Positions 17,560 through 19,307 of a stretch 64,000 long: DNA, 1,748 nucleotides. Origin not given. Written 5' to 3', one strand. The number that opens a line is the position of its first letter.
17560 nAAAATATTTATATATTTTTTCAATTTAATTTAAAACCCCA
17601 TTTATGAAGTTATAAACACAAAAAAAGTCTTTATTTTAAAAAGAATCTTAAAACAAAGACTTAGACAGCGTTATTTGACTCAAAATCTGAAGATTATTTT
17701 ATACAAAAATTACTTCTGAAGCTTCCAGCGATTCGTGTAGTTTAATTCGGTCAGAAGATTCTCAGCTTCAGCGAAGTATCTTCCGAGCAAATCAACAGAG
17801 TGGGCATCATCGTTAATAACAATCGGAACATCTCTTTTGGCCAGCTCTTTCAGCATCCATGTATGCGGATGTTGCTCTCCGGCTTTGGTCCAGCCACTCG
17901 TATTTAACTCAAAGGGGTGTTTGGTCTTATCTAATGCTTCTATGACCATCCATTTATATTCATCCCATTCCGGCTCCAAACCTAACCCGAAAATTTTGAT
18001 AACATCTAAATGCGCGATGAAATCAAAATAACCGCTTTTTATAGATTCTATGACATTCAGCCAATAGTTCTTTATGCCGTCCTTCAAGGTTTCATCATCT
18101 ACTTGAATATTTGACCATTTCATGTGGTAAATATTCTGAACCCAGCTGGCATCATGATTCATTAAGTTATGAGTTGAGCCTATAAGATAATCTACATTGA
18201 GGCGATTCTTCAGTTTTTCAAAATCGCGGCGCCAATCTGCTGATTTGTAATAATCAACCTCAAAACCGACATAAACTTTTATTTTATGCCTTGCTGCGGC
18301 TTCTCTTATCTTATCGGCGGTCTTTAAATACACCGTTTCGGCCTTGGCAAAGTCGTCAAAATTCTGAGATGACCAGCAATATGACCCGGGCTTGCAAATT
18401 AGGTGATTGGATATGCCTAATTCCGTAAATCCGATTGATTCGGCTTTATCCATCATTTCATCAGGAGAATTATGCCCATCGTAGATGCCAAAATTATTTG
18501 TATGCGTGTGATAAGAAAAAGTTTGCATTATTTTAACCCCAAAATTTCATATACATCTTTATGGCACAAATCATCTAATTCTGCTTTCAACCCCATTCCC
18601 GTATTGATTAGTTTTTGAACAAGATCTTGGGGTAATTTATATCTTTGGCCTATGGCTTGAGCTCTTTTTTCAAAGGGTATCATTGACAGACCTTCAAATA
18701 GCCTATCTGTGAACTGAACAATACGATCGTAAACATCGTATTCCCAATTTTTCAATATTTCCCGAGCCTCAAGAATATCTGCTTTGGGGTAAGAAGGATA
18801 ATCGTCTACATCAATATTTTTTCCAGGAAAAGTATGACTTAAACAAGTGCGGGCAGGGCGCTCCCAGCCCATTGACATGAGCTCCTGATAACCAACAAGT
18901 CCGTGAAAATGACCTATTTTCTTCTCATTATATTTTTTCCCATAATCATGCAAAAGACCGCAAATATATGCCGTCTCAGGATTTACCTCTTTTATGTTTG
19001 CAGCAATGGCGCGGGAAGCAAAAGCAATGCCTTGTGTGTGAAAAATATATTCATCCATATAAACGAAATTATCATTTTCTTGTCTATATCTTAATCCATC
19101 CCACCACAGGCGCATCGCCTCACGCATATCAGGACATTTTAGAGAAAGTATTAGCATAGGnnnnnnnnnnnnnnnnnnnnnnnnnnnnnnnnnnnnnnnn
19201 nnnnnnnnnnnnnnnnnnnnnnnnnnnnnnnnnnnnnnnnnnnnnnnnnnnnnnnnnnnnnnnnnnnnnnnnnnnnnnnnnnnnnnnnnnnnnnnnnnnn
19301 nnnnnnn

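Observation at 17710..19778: PHP + tandem HD phosphoesterase trio inserted into the universally conserved mnmG-rsmG junction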

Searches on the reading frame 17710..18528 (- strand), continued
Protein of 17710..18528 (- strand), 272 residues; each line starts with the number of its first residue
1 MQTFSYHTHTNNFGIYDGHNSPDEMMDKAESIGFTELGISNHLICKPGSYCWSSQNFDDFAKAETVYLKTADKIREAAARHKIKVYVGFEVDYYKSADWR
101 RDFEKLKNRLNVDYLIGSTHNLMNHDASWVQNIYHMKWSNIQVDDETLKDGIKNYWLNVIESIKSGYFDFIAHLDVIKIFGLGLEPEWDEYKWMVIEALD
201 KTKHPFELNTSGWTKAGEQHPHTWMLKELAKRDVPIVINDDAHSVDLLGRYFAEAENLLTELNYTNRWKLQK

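Call 64: find_encoding_contigs(protein=P0226, flank=5000, max_places=1)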
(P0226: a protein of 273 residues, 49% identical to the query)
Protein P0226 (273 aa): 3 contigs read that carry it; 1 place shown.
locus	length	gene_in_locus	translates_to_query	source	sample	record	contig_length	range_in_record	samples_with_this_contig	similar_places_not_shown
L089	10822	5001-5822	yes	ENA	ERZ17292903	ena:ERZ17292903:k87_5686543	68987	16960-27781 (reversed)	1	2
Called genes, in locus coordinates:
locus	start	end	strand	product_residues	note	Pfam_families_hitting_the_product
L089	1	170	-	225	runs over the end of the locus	PF00702:Hydrolase, PF13419:HAD_2, PF13242:Hydrolase_like (weak)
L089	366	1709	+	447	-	PF10396:TrmE_N, PF12631:MnmE_helical, PF00350:Dynamin_N (faint), PF01926:MMR_HSR1, PF02421:FeoB_N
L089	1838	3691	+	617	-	PF01134:GIDA, PF12831:FAD_oxidored (weak), PF21680:GIDA_C_1st, PF13932:SAM_GIDA_C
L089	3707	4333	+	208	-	PF08668:HDOD (weak), PF01966:HD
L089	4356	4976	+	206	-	PF08668:HDOD (weak), PF01966:HD (weak)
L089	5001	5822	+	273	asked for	PF02811:PHP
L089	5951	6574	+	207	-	PF02527:GidB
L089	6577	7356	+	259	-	PF00142:Fer4_NifH, PF01656:CbiA, PF02374:ArsA_ATPase (weak), PF06564:CBP_BcsQ, PF09140:MipZ, PF10609:ParA, PF13614:AAA_31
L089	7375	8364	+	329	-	PF02195:ParB_N, PF17762:HTH_ParB, PF23552:ParB_C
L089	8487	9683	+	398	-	-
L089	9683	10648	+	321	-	PF01501:Glyco_transf_8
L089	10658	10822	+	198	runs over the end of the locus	PF25087:GMPPB_C (faint), PF00132:Hexapep, PF14602:Hexapep_2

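Call 65: find_homologous_proteins(query=L088:3579-4997:+)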
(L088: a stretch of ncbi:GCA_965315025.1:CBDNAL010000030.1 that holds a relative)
Query L088:3579-4997:+ (472 aa): 6824 proteins with E <= 0.001 among 8000 candidates; the best 120 are listed.
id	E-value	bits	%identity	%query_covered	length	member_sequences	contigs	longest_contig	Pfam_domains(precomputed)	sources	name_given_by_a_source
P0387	0.0e+0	1073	100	100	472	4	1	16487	PF00275.26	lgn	-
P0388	0.0e+0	1066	99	100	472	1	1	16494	PF00275.26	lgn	-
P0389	0.0e+0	1035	96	100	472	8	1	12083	PF00275.26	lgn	-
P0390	8.3e-287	969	89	100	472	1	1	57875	PF00275.26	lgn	-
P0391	7.3e-285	963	88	100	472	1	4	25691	PF00275.26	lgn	-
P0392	7.1e-283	956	87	100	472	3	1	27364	PF00275.26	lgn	-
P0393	2.8e-279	944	87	100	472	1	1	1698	PF00275.26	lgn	-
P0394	3.2e-278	941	86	100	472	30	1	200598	PF00275.26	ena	-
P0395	4.6e-273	924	85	100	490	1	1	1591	PF00275.26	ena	-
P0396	2.5e-263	892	81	100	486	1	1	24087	PF00275.26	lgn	-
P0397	3.7e-259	878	80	100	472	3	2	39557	PF00275.26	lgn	-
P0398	8.5e-259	877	80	100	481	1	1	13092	PF00275.26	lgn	-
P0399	2.2e-254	862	78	100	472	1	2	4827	PF00275.26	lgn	-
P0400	5.9e-253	858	79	100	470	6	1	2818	PF00275.26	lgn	-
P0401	1.5e-252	856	78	100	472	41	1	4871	PF00275.26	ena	-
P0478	3.5e-127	443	47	100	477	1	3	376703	PF00275.26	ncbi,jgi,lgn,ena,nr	ncbi:MAG: hypothetical protein FWE52_00740 [Alphaproteobacteria bacterium]|nr:hypothetical protein [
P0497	8.8e-118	412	45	100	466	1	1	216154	PF00275.26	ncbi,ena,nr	ncbi:MAG: hypothetical protein FWG80_01585 [Alphaproteobacteria bacterium]|nr:hypothetical protein [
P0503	1.2e-110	388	43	100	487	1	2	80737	PF00275.26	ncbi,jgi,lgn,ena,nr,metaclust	ncbi:MAG: hypothetical protein FWC61_00250 [Proteobacteria bacterium]|nr:hypothetical protein [Pseud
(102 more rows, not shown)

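Call 66: find_encoding_contigs(protein=P0478, flank=7000, max_places=1)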
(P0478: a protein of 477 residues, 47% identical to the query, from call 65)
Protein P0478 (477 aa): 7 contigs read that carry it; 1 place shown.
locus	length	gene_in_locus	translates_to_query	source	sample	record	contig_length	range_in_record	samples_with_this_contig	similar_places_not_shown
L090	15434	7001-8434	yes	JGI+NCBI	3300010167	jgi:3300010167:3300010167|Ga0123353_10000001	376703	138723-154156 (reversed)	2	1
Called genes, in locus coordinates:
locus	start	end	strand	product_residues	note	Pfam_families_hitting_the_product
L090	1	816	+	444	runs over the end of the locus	PF02881:SRP54_N, PF01656:CbiA (faint), PF00448:SRP54, PF13401:AAA_22 (weak), PF02978:SRP_SPB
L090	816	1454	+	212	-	PF00226:DnaJ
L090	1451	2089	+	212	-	PF01728:FtsJ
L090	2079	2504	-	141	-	PF00075:RNase_H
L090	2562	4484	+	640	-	PF00456:Transketolase_N, PF13292:DXP_synthase_N, PF00676:E1_dh, PF02775:TPP_enzyme_C (weak), PF02779:Transket_pyr, PF22613:Transketolase_C_1, PF02780:Transketolase_C (weak)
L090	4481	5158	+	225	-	PF01863:YgjP-like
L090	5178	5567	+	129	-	PF03724:META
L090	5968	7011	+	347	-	PF01018:GTP1_OBG, PF01926:MMR_HSR1, PF02421:FeoB_N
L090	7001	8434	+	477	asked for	PF00275:EPSP_synthase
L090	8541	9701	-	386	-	-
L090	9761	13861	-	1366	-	-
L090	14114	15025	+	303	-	PF03462:PCRF, PF00472:RF-1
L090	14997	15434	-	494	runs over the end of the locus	PF02366:PMT, PF13231:PMT_2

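Call 67: find_encoding_contigs(protein=P0497, flank=7000, max_places=1)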
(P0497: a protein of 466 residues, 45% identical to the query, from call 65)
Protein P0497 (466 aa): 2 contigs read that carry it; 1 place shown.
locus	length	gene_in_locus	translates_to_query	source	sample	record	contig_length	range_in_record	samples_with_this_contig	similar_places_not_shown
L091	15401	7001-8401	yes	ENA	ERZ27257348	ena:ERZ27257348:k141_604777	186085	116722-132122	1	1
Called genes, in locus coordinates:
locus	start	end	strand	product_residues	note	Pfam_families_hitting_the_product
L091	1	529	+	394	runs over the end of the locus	PF00376:MerR, PF13411:MerR_1 (weak), PF00145:DNA_methylase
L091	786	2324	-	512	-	-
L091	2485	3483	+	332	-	PF01018:GTP1_OBG, PF01926:MMR_HSR1, PF02421:FeoB_N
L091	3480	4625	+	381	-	PF08245:Mur_ligase_M, PF02875:Mur_ligase_C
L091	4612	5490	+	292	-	PF07722:Peptidase_C26, PF00117:GATase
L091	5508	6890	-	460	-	PF08245:Mur_ligase_M, PF02875:Mur_ligase_C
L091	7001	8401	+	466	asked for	PF00275:EPSP_synthase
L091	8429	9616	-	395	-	-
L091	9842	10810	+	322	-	PF03462:PCRF, PF00472:RF-1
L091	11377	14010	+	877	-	PF00690:Cation_ATPase_N, PF00122:E1-E2_ATPase, PF00702:Hydrolase, PF13246:Cation_ATPase, PF08282:Hydrolase_3 (faint), PF00689:Cation_ATPase_C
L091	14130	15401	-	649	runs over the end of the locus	PF00753:Lactamase_B, PF12706:Lactamase_B_2, PF22505:RNase_J_b_CASP, PF17770:RNase_J_C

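Call 68: find_encoding_contigs(protein=P0503, flank=7000, max_places=1)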
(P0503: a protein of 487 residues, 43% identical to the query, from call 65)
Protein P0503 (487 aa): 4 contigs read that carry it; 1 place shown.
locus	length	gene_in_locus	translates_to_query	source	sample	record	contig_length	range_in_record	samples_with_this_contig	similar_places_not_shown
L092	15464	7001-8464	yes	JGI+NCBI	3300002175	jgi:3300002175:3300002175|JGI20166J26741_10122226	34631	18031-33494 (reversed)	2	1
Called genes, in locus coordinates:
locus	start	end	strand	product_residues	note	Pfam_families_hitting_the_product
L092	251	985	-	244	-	PF00753:Lactamase_B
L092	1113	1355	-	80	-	-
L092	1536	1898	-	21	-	-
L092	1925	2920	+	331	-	PF13505:OMP_b-brl, PF01389:OmpA_membrane (weak)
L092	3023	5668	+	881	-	PF01391:Collagen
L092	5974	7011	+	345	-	PF01018:GTP1_OBG, PF01926:MMR_HSR1, PF02421:FeoB_N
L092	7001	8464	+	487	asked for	PF00275:EPSP_synthase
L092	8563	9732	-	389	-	-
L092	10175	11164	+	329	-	PF03462:PCRF, PF00472:RF-1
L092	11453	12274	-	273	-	PF13505:OMP_b-brl, PF02462:Opacity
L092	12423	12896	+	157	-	-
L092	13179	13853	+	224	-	PF00230:MIP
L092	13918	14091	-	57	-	-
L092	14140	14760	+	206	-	PF00210:Ferritin, PF02915:Rubrerythrin, PF23458:DUF7130 (weak), PF21349:RUBY_RBDX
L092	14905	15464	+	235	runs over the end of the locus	PF09573:RE_TaqI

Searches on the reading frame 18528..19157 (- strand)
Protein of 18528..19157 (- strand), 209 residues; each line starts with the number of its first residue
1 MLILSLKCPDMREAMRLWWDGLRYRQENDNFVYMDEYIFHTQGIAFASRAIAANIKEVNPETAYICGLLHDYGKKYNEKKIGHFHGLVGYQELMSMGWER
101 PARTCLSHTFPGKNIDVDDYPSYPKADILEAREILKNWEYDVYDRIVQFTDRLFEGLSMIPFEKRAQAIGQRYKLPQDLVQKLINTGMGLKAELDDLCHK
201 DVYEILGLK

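Call 3: search_protein_families(library=pfam, proteins=[window:18528-19157:-], max_evalue=0.1)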
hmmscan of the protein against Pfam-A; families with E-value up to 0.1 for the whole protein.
window:18528-19157:- (209 aa): 2 families
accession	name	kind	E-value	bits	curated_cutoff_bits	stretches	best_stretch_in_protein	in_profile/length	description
PF08668.18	HDOD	-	3.1e-07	30.5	22.9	1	30-74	88-132/196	HDOD domain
PF01966.28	HD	-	4.8e-07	30.5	22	1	39-153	3-113/116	HD domain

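Call 4: search_protein_families(library=ncbifam, proteins=[window:18528-19157:-], max_evalue=0.1)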
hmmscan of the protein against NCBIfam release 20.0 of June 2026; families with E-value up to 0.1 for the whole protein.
window:18528-19157:- (209 aa): 5 families
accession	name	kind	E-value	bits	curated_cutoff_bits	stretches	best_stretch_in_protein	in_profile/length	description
TIGR00277.1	HDIG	domain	8e-06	25.6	27.6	1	38-98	6-70/84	HDIG domain-containing metalloprotein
NF005519.0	PRK07152.1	equivalog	0.00015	20.9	315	1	38-85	198-244/361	nicotinate-nucleotide adenylyltransferase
NF045665.1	NTPtran_DVU1551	equivalog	0.00059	19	315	1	35-108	216-287/359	DVU_1551 family NTP transferase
NF009346.0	PRK12705.1-3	equivalog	0.058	12.1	545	1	38-79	301-341/493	hypothetical protein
TIGR03319.1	RNase_Y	equivalog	0.074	11.5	454.35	1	32-90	325-381/514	ribonuclease Y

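Call 30: search_protein_families(library=padloc, proteins=[window:18528-19157:-], max_evalue=0.01)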
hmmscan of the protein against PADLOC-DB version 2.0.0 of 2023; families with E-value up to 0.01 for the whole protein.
window:18528-19157:- (209 aa): 1 family
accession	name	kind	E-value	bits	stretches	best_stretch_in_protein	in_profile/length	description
PDLC04199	HEC-01B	-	0.0086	13.8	0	18-155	40-166/203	-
